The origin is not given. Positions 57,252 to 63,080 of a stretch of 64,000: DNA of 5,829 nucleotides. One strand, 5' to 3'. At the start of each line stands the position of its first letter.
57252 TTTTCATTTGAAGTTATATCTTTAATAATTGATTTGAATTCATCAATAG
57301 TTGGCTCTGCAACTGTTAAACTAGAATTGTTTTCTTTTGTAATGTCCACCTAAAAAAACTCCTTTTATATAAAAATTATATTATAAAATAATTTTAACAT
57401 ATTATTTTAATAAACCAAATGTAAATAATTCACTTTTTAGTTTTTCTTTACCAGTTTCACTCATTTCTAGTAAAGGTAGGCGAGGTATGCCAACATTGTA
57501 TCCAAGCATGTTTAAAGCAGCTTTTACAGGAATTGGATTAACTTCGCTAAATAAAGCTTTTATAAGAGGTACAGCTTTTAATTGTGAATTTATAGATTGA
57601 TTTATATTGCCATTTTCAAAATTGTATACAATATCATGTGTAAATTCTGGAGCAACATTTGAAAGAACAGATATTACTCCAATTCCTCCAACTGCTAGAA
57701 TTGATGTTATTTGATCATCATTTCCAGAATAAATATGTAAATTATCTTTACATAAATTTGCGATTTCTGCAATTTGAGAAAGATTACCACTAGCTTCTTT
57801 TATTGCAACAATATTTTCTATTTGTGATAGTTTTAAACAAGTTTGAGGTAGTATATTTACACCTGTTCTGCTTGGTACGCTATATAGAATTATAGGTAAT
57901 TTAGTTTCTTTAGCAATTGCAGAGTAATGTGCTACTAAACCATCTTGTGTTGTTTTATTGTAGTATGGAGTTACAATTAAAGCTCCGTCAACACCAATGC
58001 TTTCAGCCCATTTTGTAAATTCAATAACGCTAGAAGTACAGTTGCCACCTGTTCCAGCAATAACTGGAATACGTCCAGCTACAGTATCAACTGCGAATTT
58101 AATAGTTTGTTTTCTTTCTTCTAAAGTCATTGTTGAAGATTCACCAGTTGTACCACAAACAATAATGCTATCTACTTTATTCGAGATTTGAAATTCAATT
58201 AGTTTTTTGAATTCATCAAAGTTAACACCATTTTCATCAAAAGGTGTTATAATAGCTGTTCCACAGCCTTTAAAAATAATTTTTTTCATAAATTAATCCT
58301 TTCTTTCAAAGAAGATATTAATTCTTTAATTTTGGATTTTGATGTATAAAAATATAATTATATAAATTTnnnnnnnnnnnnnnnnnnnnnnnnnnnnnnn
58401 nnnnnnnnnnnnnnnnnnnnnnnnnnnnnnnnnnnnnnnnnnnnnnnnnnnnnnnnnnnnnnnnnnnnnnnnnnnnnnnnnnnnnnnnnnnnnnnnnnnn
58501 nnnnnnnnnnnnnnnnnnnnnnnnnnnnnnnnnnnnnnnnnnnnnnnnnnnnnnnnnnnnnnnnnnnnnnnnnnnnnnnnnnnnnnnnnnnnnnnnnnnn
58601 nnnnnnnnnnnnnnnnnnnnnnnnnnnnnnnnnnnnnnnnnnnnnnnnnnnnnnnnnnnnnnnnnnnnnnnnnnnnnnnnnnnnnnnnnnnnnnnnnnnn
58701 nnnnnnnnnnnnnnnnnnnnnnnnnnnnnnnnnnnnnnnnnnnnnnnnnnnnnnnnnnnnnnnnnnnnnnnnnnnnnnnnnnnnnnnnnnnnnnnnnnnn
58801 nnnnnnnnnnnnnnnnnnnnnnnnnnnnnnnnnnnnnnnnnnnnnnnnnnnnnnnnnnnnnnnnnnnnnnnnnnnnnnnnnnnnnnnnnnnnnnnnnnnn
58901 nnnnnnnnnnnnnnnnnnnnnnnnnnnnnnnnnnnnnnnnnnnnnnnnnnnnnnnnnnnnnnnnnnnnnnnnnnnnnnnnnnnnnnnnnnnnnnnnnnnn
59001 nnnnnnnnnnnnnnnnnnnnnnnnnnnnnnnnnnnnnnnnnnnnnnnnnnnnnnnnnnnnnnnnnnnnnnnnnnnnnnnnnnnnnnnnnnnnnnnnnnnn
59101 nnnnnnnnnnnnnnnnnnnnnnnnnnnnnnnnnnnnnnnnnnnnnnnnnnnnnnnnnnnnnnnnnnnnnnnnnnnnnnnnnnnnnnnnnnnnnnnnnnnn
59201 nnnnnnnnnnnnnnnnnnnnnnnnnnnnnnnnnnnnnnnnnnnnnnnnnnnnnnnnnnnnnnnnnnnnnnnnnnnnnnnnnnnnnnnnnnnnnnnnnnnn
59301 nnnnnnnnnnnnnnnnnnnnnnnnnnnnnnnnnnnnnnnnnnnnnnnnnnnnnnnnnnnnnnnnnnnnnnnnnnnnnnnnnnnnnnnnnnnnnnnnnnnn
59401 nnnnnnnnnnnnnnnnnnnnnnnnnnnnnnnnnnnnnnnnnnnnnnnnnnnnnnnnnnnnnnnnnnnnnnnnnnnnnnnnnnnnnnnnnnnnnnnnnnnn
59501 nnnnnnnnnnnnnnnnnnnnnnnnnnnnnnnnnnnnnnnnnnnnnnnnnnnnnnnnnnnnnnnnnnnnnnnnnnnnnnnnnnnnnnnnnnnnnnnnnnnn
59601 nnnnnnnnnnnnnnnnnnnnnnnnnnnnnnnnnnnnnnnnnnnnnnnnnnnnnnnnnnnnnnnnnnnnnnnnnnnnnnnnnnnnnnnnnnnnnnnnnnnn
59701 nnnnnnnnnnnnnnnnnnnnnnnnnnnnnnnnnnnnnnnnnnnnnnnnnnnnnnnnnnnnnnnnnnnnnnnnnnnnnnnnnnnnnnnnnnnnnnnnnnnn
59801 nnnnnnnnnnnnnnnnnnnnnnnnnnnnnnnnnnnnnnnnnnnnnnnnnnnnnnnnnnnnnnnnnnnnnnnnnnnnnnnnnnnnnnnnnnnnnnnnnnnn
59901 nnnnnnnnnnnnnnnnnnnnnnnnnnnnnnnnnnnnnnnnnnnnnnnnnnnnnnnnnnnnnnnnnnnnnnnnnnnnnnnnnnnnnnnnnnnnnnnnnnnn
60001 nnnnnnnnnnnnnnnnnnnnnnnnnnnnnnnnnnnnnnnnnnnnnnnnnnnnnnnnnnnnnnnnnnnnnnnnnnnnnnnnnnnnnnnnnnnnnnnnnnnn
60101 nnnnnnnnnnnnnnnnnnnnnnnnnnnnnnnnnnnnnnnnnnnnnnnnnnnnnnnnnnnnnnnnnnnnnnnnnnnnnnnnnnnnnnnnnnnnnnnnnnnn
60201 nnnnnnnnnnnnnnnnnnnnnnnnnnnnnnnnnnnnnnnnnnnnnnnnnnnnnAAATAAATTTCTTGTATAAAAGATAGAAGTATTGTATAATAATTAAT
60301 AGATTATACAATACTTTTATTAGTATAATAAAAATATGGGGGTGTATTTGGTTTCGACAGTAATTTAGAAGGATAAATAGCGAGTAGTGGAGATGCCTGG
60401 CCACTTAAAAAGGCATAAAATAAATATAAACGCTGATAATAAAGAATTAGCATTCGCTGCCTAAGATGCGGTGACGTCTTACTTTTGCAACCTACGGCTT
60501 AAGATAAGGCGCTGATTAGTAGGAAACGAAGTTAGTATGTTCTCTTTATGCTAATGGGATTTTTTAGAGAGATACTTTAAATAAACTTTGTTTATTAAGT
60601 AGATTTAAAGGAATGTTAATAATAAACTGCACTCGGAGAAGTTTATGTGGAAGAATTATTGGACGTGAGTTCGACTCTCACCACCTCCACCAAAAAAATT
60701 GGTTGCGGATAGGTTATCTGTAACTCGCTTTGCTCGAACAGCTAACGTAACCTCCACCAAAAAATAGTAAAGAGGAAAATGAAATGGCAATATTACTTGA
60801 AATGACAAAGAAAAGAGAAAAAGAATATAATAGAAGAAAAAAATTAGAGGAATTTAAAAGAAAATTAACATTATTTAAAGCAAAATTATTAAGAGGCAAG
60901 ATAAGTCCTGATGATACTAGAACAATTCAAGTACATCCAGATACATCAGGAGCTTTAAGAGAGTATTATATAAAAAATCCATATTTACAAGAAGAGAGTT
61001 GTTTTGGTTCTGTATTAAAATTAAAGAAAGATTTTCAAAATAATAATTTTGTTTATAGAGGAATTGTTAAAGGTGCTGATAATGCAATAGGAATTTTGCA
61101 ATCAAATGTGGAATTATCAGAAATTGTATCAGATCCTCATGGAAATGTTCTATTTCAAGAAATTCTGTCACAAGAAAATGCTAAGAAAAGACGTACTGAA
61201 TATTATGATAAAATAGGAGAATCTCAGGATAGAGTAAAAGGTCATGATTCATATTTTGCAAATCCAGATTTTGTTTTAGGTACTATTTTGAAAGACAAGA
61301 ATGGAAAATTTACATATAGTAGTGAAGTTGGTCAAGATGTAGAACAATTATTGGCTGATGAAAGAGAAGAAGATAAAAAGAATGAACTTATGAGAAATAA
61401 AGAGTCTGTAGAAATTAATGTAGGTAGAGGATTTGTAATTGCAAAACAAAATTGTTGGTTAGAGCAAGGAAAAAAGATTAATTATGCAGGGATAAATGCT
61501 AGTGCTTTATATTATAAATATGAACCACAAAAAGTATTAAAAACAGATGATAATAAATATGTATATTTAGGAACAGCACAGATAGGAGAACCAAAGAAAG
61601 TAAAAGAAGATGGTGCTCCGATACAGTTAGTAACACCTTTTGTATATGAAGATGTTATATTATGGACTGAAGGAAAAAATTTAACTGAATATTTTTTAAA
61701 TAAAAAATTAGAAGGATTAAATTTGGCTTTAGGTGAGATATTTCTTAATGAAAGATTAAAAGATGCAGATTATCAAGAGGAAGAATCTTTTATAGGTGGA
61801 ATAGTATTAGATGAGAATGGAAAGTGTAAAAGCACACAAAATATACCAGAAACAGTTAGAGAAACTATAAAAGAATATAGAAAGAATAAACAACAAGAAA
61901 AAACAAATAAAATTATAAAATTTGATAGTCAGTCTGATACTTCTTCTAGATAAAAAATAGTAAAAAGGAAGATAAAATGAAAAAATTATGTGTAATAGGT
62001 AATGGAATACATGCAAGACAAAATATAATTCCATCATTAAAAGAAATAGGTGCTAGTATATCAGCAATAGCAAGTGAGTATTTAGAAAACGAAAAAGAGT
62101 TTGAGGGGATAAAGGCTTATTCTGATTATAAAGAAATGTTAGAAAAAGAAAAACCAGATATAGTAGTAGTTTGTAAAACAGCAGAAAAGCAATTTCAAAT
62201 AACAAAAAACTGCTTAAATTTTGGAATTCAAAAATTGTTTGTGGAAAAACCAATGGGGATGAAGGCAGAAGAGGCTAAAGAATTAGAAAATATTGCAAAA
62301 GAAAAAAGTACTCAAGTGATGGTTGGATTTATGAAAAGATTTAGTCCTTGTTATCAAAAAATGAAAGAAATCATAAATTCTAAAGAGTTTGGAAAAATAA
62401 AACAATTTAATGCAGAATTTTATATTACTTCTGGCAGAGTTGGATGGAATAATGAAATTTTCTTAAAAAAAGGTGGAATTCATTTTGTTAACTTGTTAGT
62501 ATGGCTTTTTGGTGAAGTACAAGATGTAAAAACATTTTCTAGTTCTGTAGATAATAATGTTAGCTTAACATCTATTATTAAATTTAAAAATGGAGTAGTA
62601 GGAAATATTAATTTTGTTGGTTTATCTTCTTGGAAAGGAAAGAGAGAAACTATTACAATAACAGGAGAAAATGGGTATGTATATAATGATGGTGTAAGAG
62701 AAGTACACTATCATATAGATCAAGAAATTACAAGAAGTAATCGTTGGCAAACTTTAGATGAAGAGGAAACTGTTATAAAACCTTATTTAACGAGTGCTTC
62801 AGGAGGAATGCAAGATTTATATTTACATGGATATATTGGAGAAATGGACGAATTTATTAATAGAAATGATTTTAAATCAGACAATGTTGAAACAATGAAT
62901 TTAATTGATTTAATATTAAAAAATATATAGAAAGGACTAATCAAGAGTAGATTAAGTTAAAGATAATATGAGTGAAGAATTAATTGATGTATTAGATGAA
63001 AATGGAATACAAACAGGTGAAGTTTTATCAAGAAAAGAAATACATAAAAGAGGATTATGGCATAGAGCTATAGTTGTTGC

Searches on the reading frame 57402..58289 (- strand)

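Call 26: search_protein_families(library=pfam, proteins=[window:57402-58289:-], max_evalue=0.01)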
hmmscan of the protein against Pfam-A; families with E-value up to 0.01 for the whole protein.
window:57402-58289:- (295 aa): 1 family
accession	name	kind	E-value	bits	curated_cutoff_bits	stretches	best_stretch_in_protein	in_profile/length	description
PF00701.28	DHDPS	-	1.3e-92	310.1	22.1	1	6-288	2-286/289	Dihydrodipicolinate synthetase family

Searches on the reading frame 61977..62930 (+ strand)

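Call 26: search_protein_families(library=pfam, proteins=[window:61977-62930:+], max_evalue=0.01)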
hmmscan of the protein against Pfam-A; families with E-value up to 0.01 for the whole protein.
window:61977-62930:+ (317 aa): 4 families
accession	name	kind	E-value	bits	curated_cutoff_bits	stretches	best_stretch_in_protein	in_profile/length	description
PF01408.29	GFO_IDH_MocA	-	5.7e-19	69.4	24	1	4-118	3-120/120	Oxidoreductase family, NAD-binding Rossmann fold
PF22725.1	GFO_IDH_MocA_C3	-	4.4e-12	46.5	27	1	126-235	1-123/124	GFO/IDH/MocA C-terminal domain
PF02894.22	GFO_IDH_MocA_C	-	4.3e-07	30.4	22.9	1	130-257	1-153/218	Oxidoreductase family, C-terminal alpha/beta domain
PF13380.12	CoA_binding_2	-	0.00042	21.2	22.8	1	38-114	36-105/116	CoA binding domain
